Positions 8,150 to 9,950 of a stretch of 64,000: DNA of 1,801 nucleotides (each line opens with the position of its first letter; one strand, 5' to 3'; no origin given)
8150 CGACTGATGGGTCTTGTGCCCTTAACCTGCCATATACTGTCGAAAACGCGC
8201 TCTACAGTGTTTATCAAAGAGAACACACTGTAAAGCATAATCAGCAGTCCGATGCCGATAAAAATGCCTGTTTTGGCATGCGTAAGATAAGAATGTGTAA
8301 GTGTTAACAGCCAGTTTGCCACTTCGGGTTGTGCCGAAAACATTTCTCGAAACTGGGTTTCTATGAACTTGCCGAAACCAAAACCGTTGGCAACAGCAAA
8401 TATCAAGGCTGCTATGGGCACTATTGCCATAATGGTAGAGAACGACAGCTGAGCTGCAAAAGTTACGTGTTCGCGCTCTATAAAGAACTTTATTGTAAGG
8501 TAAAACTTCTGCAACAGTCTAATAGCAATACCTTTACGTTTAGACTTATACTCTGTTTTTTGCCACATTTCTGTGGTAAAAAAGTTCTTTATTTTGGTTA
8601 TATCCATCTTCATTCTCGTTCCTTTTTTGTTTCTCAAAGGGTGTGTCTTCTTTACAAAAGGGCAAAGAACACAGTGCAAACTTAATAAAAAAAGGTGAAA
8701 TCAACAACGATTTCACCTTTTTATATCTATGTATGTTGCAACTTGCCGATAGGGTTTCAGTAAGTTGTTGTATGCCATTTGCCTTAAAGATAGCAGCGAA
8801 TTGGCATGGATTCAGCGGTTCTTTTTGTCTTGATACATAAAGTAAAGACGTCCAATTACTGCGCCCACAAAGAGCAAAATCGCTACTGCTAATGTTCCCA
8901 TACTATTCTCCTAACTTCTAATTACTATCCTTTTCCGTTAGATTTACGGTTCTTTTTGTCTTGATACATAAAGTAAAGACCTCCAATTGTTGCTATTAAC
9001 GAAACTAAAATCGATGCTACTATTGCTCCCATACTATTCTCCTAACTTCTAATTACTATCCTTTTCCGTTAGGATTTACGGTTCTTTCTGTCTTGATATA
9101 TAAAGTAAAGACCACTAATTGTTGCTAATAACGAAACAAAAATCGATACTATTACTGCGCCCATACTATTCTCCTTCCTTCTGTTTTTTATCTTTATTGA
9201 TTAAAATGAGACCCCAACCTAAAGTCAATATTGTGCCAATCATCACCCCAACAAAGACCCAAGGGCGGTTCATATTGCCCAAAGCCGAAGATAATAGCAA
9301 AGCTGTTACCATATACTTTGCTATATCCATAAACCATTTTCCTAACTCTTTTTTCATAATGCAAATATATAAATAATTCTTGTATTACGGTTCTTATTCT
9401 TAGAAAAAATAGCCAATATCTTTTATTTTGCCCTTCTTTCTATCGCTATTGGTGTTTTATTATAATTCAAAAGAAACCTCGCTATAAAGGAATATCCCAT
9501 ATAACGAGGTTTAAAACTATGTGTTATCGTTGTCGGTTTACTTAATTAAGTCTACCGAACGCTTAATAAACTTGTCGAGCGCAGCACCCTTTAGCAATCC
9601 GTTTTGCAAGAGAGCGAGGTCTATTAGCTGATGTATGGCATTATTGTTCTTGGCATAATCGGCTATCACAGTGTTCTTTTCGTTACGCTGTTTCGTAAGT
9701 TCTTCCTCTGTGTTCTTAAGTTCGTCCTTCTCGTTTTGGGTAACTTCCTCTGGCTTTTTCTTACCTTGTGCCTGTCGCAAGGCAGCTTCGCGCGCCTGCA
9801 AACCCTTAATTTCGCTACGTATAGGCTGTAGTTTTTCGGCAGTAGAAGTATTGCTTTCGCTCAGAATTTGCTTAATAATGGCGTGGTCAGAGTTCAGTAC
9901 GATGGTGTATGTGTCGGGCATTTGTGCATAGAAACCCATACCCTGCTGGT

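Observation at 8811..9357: Tandemly amplified operon of four paralogous small single-TM peptides (29-63 aa)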

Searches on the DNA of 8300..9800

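Call 54: search_rna_families(source=window, start=8300, end=9800, threshold=evalue, max_evalue=1)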
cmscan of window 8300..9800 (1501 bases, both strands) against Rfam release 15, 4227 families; matches with E-value up to 1: 4.
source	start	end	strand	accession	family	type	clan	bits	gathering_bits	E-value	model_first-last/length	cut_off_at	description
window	8685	8726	-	RF03831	mir-627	Gene; miRNA;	-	22.7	86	0.046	24-65/87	no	mir-627 microRNA precursor family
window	9426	9490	+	RF02218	ZNRD1-AS1_1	Gene; lncRNA;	-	21.9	50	0.093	1-68/68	no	ZNRD1 antisense RNA 1 conserved region 1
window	8689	8720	-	RF03803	MIR1886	Gene; miRNA;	-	21.2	62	0.39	1-52/52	no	MIR1886 microRNA precursor family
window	8691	8722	+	RF03803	MIR1886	Gene; miRNA;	-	20.4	62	0.64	1-52/52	no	MIR1886 microRNA precursor family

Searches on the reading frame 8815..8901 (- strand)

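Call 5: search_protein_families(library=pfam, proteins=[window:8815-8901:-], max_evalue=10)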
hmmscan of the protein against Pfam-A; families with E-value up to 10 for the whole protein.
seq(29 aa): 1 family
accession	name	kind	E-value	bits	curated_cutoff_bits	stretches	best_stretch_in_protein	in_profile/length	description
PF12669.12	FeoB_associated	-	0.058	14.1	27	1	2-28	1-26/44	FeoB-associated Cys-rich membrane protein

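Call 6: search_protein_families(library=ncbifam, proteins=[window:8815-8901:-], max_evalue=10)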
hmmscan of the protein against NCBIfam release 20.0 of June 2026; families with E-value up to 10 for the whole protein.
seq(29 aa): 0 families

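Call 22: search_protein_families(library=phrogs, proteins=[window:8815-8901:-], max_evalue=1)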
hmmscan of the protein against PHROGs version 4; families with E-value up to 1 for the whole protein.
seq(29 aa): 3 families
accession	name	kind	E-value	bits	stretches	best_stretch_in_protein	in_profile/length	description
phrog_22127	-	lysis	0.15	13.8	1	8-27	12-31/108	holin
phrog_34682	-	lysis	0.2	13.3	1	3-28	35-59/65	holin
phrog_16247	-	unknown function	0.35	11.8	1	5-16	9-20/28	-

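Call 23: search_protein_families(library=padloc, proteins=[window:8815-8901:-], max_evalue=1)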
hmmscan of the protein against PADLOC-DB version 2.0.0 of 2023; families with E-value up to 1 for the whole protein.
seq(29 aa): 0 families

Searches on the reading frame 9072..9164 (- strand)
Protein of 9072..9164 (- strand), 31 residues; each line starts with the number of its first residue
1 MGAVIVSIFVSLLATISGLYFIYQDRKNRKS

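Call 5: search_protein_families(library=pfam, proteins=[window:9072-9164:-], max_evalue=10)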
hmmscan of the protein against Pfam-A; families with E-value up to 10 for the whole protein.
seq(31 aa): 0 families

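Call 6: search_protein_families(library=ncbifam, proteins=[window:9072-9164:-], max_evalue=10)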
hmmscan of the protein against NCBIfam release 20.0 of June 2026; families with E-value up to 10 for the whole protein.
seq(31 aa): 2 families
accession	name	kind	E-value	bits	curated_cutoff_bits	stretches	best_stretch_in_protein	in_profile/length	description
TIGR03063.1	srtB_target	domain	0.055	13.5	18.15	1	9-23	13-26/29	sortase B protein-sorting domain-containing protein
TIGR03747.1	conj_TIGR03747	hypoth_equivalog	0.067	12.8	138.5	1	1-30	16-45/233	TIGR03747 family integrating conjugative element membrane protein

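Call 22: search_protein_families(library=phrogs, proteins=[window:9072-9164:-], max_evalue=1)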
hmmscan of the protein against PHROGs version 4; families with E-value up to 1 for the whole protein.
seq(31 aa): 0 families

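Call 23: search_protein_families(library=padloc, proteins=[window:9072-9164:-], max_evalue=1)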
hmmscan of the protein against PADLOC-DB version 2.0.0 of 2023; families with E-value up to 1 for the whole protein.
seq(31 aa): 0 families

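Call 44: list_cluster_members(proteins=[window:9072-9164:-, window:8928-9032:-, window:8815-8901:-, window:9169-9357:-, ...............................])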
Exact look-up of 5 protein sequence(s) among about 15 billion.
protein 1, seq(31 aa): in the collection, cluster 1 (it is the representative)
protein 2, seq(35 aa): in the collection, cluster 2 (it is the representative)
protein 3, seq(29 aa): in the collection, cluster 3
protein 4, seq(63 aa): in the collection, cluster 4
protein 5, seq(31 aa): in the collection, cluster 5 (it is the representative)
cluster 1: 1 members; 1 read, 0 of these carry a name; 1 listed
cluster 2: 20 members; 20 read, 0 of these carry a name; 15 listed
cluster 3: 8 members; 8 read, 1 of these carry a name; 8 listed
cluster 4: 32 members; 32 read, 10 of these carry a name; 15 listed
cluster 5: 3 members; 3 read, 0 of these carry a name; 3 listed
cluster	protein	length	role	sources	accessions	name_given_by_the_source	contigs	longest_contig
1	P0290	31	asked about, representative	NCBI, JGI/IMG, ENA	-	-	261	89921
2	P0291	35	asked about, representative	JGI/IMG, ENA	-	-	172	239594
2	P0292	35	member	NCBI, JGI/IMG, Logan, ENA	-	-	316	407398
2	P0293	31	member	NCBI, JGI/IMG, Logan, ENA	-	-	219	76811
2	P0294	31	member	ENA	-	-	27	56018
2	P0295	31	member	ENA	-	-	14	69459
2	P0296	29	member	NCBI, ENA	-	-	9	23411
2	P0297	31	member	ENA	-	-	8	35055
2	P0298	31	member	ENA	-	-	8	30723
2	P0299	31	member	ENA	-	-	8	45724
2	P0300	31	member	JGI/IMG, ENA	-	-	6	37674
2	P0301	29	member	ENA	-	-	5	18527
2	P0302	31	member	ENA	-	-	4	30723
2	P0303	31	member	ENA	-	-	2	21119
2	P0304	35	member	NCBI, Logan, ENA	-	-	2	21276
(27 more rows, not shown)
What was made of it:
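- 9069..9164 (-): Peptide gene A, 31 aa, single TM helix plus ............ tail. The ATG lies 1 nt after the DUF6722 stop. The exact sequence is on 261 public contigs (call 44).
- Closest known: Pfam DUF6722. Same: NCBI already names identical proteins 'DUF6722 family protein' (call 44).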
